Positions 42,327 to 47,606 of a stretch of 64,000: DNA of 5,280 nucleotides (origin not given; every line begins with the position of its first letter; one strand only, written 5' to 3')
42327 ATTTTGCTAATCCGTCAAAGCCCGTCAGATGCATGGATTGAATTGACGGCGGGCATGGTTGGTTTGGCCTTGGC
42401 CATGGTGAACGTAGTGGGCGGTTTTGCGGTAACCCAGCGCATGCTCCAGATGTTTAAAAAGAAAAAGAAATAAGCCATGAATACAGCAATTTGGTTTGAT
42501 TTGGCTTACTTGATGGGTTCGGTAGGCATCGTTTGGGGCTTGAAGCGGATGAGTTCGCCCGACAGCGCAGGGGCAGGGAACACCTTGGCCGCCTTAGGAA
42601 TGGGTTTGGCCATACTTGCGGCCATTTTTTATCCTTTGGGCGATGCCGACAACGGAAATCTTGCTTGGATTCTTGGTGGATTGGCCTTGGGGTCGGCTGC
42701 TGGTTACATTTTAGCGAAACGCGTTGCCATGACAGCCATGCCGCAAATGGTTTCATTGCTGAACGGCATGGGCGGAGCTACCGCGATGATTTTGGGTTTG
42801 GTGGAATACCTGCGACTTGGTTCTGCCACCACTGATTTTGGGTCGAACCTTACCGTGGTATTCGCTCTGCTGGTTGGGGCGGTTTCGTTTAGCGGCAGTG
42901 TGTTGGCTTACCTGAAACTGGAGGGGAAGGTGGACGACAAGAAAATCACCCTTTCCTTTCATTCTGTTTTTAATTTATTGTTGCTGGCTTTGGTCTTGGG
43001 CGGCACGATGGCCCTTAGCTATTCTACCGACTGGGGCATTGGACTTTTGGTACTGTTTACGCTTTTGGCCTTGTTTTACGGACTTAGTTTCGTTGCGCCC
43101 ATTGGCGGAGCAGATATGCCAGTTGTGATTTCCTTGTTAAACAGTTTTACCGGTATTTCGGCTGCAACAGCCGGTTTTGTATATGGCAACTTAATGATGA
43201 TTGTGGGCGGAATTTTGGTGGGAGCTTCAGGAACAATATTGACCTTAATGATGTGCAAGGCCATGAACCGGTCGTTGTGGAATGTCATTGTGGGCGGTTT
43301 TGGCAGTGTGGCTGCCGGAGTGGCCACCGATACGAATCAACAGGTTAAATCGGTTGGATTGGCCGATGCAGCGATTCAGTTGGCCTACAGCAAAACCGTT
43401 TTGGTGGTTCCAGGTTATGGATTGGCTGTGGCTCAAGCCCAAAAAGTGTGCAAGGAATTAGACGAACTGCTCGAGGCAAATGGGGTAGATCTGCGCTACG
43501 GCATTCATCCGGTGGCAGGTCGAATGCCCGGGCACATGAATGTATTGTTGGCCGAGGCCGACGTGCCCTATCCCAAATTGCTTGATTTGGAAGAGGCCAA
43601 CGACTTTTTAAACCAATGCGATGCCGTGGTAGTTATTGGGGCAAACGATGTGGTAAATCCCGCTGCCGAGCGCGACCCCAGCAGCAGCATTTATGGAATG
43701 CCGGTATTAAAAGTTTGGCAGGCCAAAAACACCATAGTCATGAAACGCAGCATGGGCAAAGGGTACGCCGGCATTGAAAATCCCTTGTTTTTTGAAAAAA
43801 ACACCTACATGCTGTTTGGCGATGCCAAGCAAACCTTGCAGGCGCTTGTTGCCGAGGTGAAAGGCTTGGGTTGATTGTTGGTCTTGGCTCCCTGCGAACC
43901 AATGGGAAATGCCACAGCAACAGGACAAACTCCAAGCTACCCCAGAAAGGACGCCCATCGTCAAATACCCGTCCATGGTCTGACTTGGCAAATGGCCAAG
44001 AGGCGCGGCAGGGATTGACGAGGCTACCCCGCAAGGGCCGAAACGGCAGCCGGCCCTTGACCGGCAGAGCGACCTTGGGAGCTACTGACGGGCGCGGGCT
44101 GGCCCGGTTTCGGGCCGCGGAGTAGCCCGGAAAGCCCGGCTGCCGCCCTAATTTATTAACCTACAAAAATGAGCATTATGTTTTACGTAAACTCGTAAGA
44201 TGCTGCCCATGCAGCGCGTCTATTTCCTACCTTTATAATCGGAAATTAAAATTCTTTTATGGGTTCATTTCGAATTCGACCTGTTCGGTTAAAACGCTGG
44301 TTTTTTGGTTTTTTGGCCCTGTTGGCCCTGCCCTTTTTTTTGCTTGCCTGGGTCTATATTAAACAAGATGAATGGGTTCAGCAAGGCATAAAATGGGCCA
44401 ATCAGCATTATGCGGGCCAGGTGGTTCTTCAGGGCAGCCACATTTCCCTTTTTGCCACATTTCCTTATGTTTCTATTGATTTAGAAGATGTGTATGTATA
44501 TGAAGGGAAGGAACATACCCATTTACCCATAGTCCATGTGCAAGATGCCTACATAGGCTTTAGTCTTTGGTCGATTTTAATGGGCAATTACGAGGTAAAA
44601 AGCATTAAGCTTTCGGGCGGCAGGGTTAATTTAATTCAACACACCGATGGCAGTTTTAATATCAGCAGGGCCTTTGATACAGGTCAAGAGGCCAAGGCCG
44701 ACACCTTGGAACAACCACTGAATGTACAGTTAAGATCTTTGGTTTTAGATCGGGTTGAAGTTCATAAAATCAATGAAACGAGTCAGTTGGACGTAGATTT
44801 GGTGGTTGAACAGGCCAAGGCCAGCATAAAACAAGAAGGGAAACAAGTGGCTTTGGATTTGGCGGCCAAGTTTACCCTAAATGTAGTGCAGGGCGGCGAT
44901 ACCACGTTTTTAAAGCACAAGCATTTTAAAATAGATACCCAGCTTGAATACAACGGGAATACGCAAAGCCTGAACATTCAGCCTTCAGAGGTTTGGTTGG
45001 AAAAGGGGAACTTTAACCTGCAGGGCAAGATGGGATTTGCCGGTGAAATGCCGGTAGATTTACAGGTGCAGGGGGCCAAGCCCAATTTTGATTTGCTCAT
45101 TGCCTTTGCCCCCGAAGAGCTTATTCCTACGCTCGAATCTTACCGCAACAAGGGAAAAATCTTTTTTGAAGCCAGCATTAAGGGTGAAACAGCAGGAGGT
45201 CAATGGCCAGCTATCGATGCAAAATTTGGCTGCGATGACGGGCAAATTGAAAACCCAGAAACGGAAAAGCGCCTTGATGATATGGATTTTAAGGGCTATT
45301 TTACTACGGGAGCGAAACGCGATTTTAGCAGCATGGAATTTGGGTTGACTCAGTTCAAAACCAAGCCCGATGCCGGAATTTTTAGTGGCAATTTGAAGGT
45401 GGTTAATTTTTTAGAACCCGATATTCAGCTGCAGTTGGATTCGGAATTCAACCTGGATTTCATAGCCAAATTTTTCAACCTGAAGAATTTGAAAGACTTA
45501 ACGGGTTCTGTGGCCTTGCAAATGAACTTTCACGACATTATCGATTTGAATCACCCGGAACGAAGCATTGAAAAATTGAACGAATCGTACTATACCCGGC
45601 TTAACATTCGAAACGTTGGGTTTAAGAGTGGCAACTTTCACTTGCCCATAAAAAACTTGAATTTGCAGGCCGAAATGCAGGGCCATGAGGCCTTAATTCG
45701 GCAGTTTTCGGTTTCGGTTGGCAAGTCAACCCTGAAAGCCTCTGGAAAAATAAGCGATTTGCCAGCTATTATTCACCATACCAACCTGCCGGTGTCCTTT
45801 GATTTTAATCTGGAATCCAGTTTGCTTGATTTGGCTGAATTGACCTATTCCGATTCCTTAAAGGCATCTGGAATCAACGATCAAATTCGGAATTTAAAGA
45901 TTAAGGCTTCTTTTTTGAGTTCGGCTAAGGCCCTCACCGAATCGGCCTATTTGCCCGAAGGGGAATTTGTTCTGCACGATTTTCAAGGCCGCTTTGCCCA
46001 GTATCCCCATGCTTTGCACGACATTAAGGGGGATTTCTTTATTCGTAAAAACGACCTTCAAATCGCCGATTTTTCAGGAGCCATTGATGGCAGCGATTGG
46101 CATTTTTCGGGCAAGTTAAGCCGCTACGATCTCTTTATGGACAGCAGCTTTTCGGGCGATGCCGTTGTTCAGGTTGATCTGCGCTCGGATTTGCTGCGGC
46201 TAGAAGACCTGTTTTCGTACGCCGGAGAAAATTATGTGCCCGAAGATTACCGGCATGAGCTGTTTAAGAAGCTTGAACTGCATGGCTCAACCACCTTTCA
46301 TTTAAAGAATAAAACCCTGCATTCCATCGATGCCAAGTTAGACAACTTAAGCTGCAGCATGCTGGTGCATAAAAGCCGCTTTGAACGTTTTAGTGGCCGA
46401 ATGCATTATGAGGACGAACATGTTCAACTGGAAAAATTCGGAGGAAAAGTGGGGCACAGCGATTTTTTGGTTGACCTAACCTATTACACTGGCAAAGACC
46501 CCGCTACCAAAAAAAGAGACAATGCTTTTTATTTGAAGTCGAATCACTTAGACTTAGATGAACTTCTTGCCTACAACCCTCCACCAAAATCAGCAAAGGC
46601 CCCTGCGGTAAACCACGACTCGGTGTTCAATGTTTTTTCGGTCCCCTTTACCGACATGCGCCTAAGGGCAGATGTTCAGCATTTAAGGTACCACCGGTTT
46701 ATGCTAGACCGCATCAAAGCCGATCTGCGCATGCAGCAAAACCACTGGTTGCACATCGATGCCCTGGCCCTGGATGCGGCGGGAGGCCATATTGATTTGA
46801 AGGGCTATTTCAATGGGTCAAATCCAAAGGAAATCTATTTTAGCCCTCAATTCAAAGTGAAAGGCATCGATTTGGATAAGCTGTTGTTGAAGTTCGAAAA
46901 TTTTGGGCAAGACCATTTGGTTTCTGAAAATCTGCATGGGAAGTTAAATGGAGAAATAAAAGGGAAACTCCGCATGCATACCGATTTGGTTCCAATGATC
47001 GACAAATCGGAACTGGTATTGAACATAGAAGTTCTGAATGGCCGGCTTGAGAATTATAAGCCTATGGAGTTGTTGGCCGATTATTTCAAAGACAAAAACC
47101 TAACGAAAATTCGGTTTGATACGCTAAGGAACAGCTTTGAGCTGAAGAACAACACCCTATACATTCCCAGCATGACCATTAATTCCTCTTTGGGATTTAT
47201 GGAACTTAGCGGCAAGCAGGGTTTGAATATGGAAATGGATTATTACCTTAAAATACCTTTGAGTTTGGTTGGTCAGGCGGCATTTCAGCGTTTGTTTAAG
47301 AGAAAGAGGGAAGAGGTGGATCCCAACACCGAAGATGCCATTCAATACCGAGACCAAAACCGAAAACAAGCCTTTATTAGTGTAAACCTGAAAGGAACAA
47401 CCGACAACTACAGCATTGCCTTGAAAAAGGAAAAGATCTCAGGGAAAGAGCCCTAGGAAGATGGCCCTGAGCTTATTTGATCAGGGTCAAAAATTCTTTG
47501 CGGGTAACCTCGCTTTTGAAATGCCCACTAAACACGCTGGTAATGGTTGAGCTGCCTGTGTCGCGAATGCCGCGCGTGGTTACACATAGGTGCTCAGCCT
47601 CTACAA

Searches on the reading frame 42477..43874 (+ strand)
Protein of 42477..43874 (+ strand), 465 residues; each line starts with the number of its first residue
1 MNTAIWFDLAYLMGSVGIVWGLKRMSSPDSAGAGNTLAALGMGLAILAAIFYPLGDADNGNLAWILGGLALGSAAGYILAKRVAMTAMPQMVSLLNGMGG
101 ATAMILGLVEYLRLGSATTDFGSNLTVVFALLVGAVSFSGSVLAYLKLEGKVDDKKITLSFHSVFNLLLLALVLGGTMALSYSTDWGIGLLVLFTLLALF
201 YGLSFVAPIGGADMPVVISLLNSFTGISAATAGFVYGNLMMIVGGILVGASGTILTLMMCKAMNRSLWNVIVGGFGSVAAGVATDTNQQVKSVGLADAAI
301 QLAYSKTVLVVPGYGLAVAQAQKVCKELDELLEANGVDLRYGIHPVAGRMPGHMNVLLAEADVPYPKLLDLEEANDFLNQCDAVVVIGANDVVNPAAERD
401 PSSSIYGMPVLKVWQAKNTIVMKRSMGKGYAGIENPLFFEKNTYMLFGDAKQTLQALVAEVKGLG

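Call 15: find_encoding_contigs(protein=window:42477-43874:+, flank=10000, max_places=6)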
Protein window:42477-43874:+ (465 aa): 19 contigs read that carry it; 6 places shown.
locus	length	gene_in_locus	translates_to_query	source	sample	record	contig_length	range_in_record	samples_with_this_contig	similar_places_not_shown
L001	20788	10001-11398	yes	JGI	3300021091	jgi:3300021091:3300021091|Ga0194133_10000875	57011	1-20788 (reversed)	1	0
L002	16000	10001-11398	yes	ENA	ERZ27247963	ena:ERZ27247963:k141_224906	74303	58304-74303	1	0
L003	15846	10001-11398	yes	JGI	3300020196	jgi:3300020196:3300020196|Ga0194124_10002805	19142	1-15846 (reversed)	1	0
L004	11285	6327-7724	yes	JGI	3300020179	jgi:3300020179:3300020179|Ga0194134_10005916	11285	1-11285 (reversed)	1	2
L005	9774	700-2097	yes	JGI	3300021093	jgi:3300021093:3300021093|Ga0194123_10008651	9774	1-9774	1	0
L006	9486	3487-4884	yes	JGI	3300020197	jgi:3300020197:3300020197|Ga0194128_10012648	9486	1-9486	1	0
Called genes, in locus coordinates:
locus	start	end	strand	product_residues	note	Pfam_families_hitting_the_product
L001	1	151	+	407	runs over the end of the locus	PF06689:zf-C4_ClpX, PF00493:MCM (faint), PF00004:AAA, PF07724:AAA_2, PF07728:AAA_5 (faint), PF10431:ClpB_D2-small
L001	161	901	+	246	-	PF08032:SpoU_sub_bind, PF00588:SpoU_methylase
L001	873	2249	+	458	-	PF17125:Methyltr_RsmF_N, PF01189:Methyltr_RsmB-F, PF13636:Methyltranf_PUA (weak)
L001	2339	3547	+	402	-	PF05343:Peptidase_M42 (faint), PF01546:Peptidase_M20, PF07687:M20_dimer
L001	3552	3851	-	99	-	PF09912:DUF2141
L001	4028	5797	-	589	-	PF00501:AMP-binding, PF23562:AMP-binding_C_3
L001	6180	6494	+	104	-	PF20619:DUF6804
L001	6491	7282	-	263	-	PF01435:Peptidase_M48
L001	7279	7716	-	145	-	PF09685:MamF_MmsF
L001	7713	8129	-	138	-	PF10825:DUF2752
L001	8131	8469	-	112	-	PF05154:TM2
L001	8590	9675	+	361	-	PF05222:AlaDh_PNT_N, PF02826:2-Hacid_dh_C (faint), PF01262:AlaDh_PNT_C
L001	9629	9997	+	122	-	PF12769:PNTB_4TM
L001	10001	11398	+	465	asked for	PF02233:PNTB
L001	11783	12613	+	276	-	PF05359:DUF748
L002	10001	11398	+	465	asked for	PF02233:PNTB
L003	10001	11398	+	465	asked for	PF02233:PNTB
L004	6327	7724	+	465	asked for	PF02233:PNTB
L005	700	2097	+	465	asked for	PF02233:PNTB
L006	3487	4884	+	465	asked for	PF02233:PNTB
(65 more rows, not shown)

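Call 17: search_protein_families(library=pfam, proteins=[window:42477-43874:+])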
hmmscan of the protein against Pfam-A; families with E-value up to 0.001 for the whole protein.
window:42477-43874:+ (465 aa): 1 family
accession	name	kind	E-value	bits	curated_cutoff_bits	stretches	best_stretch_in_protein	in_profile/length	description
PF02233.22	PNTB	-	1.1e-170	568.9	31.7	1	9-459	3-455/456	NAD(P) transhydrogenase beta subunit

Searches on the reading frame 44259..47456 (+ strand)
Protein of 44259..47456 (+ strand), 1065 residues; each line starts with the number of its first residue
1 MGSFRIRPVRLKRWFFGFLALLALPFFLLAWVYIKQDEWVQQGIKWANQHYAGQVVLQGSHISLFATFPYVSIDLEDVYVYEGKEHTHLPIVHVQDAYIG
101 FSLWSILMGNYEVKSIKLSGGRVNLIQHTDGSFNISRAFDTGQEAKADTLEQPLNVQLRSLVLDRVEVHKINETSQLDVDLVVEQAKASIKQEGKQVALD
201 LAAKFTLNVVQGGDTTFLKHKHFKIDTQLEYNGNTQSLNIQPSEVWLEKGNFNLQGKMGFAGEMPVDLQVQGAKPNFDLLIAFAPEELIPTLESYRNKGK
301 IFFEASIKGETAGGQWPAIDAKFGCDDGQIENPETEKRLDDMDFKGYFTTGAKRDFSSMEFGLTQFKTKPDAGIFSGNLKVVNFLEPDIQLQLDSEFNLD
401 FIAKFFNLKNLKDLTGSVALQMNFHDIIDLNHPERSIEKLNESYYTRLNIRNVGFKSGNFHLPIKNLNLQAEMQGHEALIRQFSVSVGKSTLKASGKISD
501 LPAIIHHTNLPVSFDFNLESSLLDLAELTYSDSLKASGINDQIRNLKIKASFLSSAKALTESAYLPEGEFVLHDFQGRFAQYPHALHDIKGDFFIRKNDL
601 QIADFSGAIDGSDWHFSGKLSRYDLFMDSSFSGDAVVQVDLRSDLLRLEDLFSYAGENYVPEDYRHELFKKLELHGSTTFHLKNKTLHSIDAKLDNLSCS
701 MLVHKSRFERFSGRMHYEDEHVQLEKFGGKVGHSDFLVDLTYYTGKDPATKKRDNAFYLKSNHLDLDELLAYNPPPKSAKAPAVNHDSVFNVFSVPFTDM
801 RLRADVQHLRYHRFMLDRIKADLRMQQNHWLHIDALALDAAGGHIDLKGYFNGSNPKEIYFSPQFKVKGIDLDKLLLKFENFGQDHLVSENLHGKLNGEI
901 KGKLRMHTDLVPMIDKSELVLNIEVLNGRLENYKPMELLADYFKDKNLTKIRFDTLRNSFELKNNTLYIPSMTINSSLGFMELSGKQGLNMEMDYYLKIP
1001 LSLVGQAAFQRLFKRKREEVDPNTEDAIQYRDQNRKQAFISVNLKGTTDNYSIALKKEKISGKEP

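Call 17: search_protein_families(library=pfam, proteins=[window:44259-47456:+])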
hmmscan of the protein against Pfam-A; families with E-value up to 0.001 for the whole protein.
window:44259-47456:+ (1065 aa): 2 families
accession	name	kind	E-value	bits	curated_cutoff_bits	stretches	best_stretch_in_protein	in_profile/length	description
PF05359.17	DUF748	-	2.9e-11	42.6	50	2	9-183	15-177/1037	Domain of Unknown Function (DUF748)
PF05170.20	AsmA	-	2.3e-08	33.7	29.8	1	19-177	13-178/607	AsmA family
